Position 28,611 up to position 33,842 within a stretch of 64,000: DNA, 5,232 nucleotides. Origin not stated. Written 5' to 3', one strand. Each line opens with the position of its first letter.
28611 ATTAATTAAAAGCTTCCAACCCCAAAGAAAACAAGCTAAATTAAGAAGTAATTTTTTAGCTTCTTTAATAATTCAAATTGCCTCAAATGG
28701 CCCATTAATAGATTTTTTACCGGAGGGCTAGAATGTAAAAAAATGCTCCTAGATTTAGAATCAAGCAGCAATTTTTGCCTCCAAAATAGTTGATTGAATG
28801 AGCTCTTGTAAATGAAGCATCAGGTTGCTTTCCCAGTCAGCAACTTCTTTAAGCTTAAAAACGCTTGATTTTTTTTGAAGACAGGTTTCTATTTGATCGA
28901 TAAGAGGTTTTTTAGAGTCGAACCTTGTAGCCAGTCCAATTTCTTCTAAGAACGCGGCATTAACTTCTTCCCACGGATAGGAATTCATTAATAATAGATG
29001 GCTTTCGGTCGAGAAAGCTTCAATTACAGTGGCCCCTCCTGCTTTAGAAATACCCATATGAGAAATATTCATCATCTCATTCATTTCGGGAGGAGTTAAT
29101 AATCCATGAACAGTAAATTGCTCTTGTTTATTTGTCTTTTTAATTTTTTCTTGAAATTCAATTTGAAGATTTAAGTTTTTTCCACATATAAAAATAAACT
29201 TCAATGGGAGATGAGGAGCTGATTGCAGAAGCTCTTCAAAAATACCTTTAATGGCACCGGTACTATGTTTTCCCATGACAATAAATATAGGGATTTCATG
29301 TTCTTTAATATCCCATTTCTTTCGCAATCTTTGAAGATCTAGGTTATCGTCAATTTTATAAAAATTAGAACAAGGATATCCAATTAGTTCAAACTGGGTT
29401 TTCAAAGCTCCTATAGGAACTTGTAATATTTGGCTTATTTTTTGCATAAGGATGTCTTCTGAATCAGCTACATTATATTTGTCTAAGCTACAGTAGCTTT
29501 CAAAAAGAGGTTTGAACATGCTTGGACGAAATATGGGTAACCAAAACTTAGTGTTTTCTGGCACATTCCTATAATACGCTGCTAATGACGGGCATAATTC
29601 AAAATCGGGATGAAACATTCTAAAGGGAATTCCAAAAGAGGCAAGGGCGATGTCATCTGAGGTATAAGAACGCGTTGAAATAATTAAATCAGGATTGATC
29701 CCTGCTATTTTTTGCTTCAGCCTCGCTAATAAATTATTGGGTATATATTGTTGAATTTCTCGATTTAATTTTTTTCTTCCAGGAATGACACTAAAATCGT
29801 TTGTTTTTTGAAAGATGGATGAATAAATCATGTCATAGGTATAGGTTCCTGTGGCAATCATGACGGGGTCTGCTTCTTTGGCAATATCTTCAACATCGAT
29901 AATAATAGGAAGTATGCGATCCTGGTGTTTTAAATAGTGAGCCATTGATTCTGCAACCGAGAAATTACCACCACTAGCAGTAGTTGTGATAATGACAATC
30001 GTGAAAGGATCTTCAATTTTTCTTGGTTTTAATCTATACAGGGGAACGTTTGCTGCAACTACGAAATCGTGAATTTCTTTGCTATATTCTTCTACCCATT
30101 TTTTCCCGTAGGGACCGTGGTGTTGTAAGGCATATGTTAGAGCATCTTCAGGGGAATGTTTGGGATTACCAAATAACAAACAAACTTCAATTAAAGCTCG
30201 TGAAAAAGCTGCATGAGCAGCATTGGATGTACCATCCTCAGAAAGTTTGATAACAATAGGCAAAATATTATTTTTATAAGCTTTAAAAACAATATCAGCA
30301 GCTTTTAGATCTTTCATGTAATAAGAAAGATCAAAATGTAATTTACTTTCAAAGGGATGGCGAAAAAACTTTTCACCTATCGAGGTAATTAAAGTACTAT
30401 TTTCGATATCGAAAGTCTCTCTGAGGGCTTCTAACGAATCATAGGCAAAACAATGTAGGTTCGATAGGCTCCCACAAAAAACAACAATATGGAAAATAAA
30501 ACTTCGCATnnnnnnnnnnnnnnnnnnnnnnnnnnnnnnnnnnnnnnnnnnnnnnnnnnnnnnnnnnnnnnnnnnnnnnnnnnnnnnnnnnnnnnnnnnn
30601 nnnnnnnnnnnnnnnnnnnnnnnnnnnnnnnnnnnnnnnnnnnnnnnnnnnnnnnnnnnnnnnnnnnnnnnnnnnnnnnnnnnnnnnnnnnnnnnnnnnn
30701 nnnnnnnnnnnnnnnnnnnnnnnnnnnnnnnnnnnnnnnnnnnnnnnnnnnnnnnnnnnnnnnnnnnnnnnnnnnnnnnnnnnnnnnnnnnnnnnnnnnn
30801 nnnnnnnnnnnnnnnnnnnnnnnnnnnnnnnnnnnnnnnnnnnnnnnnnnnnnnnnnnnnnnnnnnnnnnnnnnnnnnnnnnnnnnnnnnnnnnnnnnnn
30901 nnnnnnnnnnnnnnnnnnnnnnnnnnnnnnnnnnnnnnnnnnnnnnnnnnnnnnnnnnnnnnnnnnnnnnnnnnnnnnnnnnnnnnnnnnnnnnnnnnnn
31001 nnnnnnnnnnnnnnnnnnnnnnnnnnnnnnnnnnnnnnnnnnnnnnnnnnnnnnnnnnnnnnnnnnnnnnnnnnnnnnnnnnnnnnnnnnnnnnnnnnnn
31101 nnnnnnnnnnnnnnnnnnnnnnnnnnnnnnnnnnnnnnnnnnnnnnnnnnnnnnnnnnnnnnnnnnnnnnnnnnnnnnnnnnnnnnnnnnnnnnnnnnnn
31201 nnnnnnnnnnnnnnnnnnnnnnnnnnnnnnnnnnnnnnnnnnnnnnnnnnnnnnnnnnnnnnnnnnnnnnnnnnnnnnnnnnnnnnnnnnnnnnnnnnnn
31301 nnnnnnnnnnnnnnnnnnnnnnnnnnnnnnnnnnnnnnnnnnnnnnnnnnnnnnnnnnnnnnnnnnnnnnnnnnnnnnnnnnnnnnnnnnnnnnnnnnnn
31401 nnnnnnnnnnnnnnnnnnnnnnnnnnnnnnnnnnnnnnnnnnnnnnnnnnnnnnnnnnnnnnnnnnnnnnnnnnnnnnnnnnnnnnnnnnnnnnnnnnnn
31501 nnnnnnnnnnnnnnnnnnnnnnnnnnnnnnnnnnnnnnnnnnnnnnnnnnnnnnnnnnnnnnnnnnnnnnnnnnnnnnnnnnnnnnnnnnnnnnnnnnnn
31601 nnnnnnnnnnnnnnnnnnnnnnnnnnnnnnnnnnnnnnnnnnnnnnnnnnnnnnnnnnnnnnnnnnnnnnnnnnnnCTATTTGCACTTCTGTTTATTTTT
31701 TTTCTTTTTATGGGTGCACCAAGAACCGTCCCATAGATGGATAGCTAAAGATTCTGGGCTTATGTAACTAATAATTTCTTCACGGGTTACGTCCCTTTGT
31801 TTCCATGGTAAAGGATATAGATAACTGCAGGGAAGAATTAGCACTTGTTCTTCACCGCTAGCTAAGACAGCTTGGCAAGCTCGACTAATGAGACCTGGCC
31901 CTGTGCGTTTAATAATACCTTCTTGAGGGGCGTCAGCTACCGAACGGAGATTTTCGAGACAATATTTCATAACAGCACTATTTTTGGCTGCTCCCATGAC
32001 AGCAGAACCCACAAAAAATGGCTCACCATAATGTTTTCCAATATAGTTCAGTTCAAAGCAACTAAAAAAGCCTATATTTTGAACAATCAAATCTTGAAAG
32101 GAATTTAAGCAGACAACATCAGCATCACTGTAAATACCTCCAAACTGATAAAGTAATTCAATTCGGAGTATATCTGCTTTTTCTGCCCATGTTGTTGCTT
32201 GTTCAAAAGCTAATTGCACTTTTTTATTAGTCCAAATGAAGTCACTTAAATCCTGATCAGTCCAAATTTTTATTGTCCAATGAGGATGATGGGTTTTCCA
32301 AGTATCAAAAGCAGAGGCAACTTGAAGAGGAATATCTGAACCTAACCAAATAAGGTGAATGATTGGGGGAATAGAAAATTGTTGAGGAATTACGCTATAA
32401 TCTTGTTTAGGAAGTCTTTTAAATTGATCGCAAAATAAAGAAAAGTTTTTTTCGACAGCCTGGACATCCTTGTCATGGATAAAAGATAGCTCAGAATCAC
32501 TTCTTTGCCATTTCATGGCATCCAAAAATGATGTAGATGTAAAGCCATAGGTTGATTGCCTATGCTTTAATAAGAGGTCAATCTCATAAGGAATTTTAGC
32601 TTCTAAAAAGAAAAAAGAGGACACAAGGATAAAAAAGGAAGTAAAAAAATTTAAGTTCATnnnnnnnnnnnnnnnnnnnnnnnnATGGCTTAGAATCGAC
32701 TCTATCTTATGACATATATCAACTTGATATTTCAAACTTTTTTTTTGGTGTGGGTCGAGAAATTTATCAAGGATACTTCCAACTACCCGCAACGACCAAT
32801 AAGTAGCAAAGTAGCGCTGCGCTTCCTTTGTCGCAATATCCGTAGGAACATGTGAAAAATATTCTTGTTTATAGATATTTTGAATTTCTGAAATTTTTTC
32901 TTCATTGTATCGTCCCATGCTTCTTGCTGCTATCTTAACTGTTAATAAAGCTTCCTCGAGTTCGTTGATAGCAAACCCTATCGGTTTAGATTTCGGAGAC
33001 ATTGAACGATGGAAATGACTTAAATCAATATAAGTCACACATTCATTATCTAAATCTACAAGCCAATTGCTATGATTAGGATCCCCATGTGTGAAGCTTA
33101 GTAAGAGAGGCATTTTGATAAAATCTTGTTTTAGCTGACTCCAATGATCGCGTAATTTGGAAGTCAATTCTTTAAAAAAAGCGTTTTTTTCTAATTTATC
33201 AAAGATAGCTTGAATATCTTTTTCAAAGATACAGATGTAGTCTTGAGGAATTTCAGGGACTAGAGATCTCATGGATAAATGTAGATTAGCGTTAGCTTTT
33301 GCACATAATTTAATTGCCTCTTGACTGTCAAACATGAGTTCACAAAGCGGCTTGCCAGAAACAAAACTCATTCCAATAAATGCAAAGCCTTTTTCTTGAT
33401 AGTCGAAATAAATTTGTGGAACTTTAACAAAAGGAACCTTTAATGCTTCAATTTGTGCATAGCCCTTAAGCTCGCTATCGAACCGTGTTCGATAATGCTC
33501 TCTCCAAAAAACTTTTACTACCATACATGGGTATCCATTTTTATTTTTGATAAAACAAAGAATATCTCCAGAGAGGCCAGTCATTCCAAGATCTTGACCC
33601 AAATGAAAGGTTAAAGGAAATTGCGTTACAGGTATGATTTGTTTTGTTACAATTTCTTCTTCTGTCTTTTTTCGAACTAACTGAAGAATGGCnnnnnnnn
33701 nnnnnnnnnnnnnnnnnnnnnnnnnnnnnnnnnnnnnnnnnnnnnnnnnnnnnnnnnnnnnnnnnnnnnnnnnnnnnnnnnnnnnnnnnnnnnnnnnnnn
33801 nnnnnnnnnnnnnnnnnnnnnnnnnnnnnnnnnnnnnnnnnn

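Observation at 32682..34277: Unusual single-polypeptide HxGH nucleotidyltransferase / APH-fold kinase fusion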

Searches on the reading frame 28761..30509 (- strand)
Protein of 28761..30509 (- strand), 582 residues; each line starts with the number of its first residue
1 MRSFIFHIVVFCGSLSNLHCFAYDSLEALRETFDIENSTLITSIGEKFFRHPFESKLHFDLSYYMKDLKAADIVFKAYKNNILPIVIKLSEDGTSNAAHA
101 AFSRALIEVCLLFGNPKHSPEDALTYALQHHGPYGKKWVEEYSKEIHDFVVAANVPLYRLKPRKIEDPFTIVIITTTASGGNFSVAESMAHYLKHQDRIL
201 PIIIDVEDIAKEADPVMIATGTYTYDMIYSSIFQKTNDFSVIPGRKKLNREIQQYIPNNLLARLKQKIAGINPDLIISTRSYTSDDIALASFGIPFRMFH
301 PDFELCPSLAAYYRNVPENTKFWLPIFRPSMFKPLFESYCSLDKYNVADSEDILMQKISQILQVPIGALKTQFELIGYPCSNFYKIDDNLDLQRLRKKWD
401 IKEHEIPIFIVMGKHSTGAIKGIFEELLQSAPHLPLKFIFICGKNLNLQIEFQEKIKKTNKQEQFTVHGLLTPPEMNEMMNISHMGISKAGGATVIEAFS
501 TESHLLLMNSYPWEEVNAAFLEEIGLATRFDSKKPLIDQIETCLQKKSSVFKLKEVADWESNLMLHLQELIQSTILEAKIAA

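Call 3: search_protein_families(library=pfam, proteins=[window:28761-30509:-], max_evalue=0.1)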
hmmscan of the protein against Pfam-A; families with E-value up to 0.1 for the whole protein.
window:28761-30509:- (582 aa): 2 families
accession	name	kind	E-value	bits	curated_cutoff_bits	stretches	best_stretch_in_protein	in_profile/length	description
PF04101.22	Glyco_tran_28_C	-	0.00023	21.7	22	1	428-548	19-145/166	Glycosyltransferase family 28 C-terminal domain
PF00534.26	Glycos_transf_1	-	0.024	14.6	26.4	1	425-548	31-160/172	Glycosyl transferases group 1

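Call 4: search_protein_families(library=ncbifam, proteins=[window:28761-30509:-], max_evalue=0.1)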
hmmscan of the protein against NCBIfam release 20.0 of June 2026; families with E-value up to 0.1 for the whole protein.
window:28761-30509:- (582 aa): 3 families
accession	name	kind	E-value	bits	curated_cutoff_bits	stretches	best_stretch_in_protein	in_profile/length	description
NF010135.0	PRK13609.1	equivalog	5.3e-16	58.5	500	1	342-556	148-348/388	diglucosyl diacylglycerol synthase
NF010134.0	PRK13608.1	equivalog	9.6e-12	44.6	557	1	366-554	165-346/391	diglucosyl diacylglycerol synthase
TIGR01133.1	murG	equivalog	0.00047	19.3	250.25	1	403-544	181-324/353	undecaprenyldiphospho-muramoylpentapeptide beta-N-acetylglucosaminyltransferase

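Call 63: search_solved_structures(query=window:28761-30509:-, max_evalue=0.1)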
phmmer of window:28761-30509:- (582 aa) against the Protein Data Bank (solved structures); distinct sequences matched with E-value up to 0.1: 1.
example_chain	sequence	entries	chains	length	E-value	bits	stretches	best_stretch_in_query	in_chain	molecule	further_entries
9wde_A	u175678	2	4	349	1.9e-07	33.5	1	342-556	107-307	Processive diacylglycerol beta-glucosyltransferase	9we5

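Call 81: search_protein_families(library=phrogs, proteins=[window:28761-30509:-], max_evalue=0.01)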
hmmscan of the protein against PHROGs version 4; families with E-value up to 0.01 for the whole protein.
window:28761-30509:- (582 aa): 0 families

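Call 82: search_protein_families(library=padloc, proteins=[window:28761-30509:-], max_evalue=0.01)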
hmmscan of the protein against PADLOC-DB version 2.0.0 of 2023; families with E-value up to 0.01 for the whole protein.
window:28761-30509:- (582 aa): 0 families

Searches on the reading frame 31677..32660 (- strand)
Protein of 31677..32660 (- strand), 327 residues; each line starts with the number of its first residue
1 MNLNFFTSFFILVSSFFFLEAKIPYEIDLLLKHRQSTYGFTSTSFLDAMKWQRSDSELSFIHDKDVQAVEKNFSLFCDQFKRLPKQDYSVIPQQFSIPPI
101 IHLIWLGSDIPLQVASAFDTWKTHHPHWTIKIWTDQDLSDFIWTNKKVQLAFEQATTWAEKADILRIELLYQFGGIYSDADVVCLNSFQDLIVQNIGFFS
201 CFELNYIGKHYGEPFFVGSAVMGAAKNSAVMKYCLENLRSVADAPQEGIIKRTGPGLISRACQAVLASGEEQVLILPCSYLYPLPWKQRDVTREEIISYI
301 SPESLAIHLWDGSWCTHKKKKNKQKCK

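Call 3: search_protein_families(library=pfam, proteins=[window:31677-32660:-], max_evalue=0.1)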
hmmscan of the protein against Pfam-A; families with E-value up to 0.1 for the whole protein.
window:31677-32660:- (327 aa): 4 families
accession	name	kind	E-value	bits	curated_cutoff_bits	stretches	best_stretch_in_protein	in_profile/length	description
PF04488.21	Gly_transf_sug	-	1.6e-13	51.6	23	1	113-195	3-90/93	Glycosyltransferase sugar-binding region containing DXD motif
PF05704.18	Caps_synth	-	9.7e-12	45.3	24.5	1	69-234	25-184/278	Capsular polysaccharide synthesis protein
PF12919.13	TcdA_TcdB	-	1.1e-05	25.4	23.6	2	162-182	174-194/382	TcdA/TcdB catalytic glycosyltransferase domain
PF04572.17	Gb3_synth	-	0.019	15.5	22.3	1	246-322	21-111/131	Alpha 1,4-glycosyltransferase conserved region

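Call 4: search_protein_families(library=ncbifam, proteins=[window:31677-32660:-], max_evalue=0.1)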
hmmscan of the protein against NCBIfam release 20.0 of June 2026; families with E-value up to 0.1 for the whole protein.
window:31677-32660:- (327 aa): 0 families

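Call 62: search_solved_structures(query=window:31677-32660:-, max_evalue=0.1)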
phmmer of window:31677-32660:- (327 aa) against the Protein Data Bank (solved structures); distinct sequences matched with E-value up to 0.1: 13.
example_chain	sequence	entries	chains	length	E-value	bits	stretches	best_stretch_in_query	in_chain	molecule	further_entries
8x4j_A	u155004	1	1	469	5.6e-06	28.9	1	155-199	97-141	Subversion of eukaryotic traffic protein A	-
8x4k_A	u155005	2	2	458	2.1e-05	26.9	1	155-199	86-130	Subversion of eukaryotic traffic protein A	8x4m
2vk9_A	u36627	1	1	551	0.0013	21.1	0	80-191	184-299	ALPHA-TOXIN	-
4mix_A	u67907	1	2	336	0.0018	20.6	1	156-274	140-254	Putative insecticidal toxin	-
2vkd_A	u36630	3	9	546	0.0019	20.5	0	99-147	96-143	CYTOTOXIN L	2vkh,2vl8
8ovs_AAA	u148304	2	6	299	0.0023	20.3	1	157-266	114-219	YeGT glycosyltransferase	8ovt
6rtg_A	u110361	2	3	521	0.016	17.5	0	100-141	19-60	RTX toxin and Ca2+-binding protein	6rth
7u2p_A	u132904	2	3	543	0.023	17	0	99-157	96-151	Glucosyltransferase TcdA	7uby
3srz_A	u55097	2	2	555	0.024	16.9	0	99-157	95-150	Toxin A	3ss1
4dmv_A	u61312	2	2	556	0.024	16.9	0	99-157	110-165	Toxin A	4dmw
5uqk_A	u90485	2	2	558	0.024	16.9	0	99-157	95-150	Toxin A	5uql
9n3s_A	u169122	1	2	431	0.069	15.4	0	118-198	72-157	Initiation-specific alpha-1,6-mannosyltransferase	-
8jb5_A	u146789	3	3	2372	0.078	15.2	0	99-147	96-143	Cytotoxin-L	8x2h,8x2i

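Call 81: search_protein_families(library=phrogs, proteins=[window:31677-32660:-], max_evalue=0.01)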
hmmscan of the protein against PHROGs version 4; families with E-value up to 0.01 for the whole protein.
window:31677-32660:- (327 aa): 2 families
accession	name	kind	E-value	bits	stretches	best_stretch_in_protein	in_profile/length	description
phrog_28262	-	unknown function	2.3e-12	47.1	1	97-267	2-169/765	-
phrog_3605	-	unknown function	8.2e-05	23.4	1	114-188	20-91/262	-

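Call 82: search_protein_families(library=padloc, proteins=[window:31677-32660:-], max_evalue=0.01)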
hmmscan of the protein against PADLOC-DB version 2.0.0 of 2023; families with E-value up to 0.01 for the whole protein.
window:31677-32660:- (327 aa): 0 families

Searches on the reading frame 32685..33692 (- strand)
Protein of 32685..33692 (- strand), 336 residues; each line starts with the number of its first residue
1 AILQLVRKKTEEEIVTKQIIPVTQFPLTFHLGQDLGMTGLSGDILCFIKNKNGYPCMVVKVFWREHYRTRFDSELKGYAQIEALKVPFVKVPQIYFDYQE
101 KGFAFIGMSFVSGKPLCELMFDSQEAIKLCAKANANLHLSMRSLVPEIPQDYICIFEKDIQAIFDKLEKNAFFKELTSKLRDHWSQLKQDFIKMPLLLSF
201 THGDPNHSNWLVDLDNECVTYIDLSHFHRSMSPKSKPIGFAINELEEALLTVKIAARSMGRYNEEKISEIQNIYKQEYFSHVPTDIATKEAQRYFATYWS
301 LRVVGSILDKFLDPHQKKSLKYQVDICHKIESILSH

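Call 79: find_related_loci(query=A5, collection=metagenome_contigs, flank=10000)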
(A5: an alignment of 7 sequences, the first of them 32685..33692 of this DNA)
Query A5 (336 aa) in metagenome_contigs; peptide patterns used: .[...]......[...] (x = any residue, [..] = any of these).
10 stretches matched a pattern; 2 encode a relative of the query (tblastn E <= 1e-3); 2 distinct loci.
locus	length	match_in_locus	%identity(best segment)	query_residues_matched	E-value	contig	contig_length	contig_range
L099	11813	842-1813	48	1-322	1e-96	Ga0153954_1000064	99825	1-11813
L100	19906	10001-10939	37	18-329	1e-69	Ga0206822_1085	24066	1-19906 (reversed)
